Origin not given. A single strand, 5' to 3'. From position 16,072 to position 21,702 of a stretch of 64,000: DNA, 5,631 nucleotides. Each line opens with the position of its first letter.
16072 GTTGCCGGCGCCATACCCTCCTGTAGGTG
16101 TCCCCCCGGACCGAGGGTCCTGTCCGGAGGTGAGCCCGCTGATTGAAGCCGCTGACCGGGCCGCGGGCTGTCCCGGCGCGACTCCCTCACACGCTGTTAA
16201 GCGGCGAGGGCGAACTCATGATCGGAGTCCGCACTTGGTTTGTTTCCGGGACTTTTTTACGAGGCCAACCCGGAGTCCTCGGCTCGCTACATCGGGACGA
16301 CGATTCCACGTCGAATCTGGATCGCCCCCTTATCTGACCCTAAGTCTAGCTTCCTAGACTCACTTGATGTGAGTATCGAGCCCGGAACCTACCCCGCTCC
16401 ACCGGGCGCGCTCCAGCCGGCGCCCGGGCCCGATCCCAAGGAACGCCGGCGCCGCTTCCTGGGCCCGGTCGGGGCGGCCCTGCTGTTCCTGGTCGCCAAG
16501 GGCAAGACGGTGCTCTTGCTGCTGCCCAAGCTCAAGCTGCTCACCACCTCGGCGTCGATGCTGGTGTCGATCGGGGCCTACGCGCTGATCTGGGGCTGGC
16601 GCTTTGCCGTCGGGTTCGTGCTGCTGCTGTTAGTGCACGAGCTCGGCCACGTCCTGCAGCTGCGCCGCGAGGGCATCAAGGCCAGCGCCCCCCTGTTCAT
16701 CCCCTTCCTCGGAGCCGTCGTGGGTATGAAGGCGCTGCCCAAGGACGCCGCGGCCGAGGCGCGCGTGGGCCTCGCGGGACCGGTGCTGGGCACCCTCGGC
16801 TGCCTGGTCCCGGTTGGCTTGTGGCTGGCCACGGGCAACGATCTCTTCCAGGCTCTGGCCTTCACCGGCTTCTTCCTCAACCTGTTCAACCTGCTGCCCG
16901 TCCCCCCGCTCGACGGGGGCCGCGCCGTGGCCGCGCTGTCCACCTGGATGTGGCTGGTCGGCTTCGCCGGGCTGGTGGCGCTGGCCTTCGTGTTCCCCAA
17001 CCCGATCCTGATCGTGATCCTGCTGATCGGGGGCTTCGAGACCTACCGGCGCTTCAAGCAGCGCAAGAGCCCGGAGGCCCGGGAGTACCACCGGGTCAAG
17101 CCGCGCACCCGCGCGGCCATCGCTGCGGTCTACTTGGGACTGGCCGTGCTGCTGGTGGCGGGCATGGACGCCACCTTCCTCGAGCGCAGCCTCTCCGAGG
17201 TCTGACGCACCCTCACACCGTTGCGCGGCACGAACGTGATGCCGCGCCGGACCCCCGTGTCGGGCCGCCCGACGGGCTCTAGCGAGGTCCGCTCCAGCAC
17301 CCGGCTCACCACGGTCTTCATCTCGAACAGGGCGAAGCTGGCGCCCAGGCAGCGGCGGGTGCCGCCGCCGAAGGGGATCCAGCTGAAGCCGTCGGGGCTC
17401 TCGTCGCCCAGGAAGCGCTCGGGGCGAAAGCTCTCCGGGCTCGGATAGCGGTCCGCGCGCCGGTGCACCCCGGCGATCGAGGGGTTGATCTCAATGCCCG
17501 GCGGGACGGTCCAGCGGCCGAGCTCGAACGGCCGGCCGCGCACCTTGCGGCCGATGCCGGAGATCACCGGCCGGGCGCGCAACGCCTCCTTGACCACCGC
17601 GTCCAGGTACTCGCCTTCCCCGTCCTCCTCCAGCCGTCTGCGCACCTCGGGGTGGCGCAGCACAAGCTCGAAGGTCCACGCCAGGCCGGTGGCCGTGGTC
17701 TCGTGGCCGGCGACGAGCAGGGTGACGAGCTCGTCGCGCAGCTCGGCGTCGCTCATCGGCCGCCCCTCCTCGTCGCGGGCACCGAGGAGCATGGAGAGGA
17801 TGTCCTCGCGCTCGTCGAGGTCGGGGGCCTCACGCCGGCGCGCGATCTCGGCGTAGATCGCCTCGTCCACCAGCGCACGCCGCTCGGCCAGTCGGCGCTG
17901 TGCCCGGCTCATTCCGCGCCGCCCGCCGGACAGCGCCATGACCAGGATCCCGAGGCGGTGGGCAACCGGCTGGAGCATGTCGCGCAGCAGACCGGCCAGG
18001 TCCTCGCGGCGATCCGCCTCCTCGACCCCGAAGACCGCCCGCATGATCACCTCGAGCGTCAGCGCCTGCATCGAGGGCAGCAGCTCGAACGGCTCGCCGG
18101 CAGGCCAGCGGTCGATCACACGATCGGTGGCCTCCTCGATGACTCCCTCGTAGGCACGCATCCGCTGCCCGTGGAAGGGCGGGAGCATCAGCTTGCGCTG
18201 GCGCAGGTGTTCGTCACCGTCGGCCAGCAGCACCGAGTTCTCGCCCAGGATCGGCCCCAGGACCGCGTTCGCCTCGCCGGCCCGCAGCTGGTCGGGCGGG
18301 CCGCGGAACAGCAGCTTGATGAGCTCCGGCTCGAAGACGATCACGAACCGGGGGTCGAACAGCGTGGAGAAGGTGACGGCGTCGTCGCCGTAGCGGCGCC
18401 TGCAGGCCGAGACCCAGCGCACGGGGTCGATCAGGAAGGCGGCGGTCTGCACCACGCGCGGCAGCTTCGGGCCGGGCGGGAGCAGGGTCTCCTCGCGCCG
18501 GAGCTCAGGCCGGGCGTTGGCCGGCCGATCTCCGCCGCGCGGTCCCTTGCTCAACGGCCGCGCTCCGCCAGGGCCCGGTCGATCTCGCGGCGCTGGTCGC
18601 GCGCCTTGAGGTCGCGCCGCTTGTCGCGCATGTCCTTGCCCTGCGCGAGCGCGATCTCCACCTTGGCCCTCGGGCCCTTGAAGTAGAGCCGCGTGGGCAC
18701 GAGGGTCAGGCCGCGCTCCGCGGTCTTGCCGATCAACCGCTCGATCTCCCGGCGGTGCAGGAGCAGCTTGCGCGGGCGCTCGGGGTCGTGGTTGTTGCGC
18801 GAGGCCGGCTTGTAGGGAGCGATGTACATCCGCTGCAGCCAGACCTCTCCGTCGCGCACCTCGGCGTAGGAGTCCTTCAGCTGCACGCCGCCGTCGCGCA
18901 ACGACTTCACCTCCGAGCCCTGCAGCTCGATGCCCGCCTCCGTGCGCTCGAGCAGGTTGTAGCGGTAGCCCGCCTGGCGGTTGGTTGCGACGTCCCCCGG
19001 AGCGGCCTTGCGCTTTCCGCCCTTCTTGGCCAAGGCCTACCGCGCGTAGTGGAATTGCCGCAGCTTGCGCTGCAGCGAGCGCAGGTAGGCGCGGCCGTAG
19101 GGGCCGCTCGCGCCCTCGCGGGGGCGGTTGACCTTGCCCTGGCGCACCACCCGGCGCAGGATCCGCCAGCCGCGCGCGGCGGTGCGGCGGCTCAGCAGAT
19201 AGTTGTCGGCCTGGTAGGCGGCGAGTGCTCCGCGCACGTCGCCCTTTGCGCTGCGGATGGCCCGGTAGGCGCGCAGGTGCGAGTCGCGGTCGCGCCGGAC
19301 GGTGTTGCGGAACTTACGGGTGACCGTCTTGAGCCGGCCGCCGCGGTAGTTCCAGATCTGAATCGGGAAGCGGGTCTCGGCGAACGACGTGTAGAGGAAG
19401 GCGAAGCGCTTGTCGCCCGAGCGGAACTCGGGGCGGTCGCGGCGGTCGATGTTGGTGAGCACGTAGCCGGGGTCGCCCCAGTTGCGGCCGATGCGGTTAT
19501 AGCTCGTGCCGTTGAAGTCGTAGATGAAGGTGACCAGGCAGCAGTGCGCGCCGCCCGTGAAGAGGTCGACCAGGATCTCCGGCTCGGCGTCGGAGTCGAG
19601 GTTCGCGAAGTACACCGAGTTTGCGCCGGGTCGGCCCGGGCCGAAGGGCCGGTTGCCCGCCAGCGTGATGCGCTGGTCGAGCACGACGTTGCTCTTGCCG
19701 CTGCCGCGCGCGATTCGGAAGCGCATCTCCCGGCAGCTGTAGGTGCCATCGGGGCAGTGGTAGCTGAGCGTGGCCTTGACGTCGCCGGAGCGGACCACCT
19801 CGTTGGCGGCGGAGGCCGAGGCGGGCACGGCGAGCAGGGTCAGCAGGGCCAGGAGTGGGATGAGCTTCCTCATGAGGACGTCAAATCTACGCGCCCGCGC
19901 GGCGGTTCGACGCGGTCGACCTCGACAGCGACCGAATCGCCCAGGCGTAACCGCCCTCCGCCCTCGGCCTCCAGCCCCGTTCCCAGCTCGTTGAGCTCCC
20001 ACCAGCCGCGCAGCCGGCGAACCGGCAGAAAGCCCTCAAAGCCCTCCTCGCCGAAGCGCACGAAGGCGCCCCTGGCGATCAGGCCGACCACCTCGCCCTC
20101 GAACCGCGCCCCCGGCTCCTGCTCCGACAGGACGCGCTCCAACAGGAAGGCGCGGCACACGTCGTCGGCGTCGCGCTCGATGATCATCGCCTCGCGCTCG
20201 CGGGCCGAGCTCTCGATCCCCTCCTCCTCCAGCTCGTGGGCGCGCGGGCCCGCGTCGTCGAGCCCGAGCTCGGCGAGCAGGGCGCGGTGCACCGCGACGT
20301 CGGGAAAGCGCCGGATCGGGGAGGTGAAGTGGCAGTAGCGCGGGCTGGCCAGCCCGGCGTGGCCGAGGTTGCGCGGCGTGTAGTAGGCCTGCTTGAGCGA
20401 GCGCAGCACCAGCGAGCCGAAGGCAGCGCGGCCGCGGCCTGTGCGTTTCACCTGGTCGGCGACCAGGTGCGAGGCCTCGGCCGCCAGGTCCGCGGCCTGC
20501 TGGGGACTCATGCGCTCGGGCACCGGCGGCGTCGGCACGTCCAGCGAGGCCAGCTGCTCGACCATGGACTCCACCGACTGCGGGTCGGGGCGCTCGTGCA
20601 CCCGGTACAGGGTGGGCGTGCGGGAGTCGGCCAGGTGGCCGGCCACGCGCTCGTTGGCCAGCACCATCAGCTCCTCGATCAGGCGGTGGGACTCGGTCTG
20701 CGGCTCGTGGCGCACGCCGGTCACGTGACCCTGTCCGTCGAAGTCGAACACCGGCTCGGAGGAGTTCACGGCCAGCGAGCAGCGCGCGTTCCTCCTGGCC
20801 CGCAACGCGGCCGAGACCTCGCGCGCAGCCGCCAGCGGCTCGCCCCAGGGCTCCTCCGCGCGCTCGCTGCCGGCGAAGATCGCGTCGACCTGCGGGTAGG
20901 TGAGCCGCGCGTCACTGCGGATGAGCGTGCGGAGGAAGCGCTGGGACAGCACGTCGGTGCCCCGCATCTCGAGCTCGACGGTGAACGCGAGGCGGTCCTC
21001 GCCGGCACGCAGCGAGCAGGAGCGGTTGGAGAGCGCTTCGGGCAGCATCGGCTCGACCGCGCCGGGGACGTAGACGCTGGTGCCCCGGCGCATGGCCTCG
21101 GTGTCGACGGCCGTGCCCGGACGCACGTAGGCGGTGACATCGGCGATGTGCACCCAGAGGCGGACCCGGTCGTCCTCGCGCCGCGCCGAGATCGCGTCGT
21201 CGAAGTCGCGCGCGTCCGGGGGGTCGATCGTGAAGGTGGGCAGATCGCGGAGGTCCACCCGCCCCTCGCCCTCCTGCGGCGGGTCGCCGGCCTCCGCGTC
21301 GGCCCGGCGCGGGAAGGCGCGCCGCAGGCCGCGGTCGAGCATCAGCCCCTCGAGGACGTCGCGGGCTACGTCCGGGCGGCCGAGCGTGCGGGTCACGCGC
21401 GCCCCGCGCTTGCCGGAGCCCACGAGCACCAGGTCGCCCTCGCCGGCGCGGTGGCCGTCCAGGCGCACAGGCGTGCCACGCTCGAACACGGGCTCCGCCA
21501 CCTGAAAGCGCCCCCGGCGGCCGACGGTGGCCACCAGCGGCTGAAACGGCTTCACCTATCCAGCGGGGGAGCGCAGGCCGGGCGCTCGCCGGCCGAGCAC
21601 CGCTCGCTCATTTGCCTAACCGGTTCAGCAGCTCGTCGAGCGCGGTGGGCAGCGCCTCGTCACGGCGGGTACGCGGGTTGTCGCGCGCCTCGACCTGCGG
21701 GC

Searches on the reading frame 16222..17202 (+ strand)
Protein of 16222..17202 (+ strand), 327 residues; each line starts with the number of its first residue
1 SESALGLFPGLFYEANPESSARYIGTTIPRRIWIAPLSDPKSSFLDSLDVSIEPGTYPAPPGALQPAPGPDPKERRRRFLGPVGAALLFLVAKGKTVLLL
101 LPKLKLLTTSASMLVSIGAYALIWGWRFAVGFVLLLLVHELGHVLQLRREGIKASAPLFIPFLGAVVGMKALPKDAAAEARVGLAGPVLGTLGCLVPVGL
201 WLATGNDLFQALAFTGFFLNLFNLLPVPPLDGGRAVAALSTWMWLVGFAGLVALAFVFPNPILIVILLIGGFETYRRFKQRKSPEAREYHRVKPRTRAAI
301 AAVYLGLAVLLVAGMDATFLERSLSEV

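Call 96: search_protein_families(library=pfam, proteins=[window:16222-17202:+], max_evalue=0.0001)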
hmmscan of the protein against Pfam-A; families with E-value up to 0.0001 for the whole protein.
window:16222-17202:+ (327 aa): 1 family
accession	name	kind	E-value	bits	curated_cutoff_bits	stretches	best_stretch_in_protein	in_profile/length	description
PF02163.28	Peptidase_M50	-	5.6e-16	59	27.2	2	128-196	2-95/221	Peptidase family M50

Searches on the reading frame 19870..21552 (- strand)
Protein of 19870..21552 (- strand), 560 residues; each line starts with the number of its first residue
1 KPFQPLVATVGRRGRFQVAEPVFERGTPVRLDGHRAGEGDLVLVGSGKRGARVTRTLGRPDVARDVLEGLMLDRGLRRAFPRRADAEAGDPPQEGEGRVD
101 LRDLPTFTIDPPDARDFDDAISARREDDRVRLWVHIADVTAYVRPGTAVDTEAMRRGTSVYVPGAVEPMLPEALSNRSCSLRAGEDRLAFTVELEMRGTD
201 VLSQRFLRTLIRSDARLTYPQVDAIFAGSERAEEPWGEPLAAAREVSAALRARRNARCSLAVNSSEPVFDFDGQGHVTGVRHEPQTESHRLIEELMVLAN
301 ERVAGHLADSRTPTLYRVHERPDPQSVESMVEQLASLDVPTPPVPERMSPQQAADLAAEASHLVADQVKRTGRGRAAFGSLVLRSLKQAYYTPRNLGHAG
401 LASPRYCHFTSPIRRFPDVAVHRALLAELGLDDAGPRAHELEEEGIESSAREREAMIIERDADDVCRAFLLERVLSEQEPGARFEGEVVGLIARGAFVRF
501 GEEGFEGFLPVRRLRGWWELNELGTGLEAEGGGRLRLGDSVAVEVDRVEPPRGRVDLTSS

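Call 99: search_protein_families(library=pfam, proteins=[window:19870-21552:-], max_evalue=0.0001)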
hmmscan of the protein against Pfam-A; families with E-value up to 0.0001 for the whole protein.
window:19870-21552:- (560 aa): 2 families
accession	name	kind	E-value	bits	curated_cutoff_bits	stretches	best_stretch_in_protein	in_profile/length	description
PF00773.25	RNB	-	2.2e-96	323.4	29.3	1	98-427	1-322/326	RNB domain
PF00575.29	S1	-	3.3e-07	31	22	1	478-558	2-72/74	S1 RNA binding domain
